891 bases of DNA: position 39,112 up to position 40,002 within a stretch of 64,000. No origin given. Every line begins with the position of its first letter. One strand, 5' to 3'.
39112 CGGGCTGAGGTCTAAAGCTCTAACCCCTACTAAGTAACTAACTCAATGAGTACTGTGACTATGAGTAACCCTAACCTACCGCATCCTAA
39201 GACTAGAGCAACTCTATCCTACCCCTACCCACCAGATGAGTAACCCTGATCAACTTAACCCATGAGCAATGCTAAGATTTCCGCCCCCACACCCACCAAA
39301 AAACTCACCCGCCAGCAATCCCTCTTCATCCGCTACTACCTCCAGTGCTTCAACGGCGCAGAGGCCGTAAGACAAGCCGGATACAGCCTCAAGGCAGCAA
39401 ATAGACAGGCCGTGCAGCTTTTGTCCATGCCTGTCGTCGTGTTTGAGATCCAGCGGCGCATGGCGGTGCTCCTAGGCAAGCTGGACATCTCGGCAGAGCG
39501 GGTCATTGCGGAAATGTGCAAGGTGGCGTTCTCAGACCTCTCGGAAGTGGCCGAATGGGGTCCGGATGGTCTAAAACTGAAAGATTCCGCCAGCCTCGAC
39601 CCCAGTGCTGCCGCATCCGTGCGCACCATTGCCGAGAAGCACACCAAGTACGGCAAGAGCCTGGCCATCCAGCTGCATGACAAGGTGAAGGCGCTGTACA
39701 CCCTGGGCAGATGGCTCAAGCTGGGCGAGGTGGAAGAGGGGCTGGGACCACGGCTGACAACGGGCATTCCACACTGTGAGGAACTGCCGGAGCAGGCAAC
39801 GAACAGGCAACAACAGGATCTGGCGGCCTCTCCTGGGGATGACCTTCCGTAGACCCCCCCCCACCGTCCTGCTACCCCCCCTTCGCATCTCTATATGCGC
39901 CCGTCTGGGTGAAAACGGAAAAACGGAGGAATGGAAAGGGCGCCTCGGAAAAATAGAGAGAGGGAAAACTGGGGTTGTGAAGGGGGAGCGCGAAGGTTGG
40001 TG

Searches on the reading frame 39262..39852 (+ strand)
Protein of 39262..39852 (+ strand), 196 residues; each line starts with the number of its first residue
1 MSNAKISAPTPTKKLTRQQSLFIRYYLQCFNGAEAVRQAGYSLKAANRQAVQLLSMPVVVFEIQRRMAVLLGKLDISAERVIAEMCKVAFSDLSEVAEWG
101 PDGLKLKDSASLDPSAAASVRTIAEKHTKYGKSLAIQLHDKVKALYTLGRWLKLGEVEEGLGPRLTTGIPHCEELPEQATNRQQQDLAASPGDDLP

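Call 6: search_protein_families(library=pfam, proteins=[window:39262-39852:+], max_evalue=0.01)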
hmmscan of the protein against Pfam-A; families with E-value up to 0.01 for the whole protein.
window:39262-39852:+ (196 aa): 1 family
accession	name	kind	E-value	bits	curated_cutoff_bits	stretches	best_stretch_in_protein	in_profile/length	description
PF03592.21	Terminase_2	-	5.6e-26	92.3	26.1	1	15-154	1-130/141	Terminase small subunit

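Call 35: find_encoding_contigs(protein=window:39262-39852:+, flank=10000, max_places=10)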
Protein window:39262-39852:+ (196 aa): no gene with exactly this product is on record in the collection.
